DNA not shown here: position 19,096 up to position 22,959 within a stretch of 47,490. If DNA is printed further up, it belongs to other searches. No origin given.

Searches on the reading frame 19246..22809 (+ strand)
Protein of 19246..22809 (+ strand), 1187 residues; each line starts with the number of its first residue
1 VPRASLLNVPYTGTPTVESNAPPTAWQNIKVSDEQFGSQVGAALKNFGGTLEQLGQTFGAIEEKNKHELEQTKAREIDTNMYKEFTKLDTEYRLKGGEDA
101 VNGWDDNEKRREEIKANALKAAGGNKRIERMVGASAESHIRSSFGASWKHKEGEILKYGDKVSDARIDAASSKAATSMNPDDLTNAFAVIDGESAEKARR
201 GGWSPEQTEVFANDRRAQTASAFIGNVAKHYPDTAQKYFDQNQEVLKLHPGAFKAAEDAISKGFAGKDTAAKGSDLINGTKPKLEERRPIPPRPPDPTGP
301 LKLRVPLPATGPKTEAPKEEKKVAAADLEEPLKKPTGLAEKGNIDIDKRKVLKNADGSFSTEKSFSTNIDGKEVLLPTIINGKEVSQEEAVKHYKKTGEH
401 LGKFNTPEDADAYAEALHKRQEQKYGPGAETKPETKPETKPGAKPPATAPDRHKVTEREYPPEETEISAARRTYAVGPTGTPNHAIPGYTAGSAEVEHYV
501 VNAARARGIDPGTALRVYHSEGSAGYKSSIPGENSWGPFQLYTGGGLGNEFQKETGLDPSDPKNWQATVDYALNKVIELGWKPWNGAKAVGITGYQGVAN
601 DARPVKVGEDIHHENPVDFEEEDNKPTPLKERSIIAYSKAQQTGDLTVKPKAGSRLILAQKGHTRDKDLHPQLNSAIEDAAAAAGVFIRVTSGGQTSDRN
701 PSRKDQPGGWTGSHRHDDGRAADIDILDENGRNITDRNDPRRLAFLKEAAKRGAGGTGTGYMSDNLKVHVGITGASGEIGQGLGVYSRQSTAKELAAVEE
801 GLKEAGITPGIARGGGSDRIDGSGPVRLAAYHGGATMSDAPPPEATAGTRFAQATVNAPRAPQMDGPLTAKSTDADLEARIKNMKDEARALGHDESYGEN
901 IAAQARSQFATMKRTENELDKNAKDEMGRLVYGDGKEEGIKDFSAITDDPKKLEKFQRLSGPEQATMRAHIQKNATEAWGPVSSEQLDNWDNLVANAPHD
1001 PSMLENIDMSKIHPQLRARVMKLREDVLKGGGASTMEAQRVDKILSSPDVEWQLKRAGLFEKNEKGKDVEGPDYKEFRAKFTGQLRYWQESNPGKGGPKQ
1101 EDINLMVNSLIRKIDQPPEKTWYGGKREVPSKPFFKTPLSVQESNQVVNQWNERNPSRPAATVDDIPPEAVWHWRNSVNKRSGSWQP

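Call 10: search_protein_families(library=phrogs, proteins=[window:19246-22809:+])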
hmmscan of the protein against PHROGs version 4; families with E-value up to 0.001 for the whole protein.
window:19246-22809:+ (1187 aa): 0 families

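Call 40: search_protein_families(library=pfam, proteins=[window:19246-22809:+], max_evalue=0.1)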
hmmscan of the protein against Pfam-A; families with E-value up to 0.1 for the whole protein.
window:19246-22809:+ (1187 aa): 0 families

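Call 42: search_solved_structures(query=window:19246-22809:+, max_evalue=1)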
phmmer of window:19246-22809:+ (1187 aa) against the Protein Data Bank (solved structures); distinct sequences matched with E-value up to 1: 0.
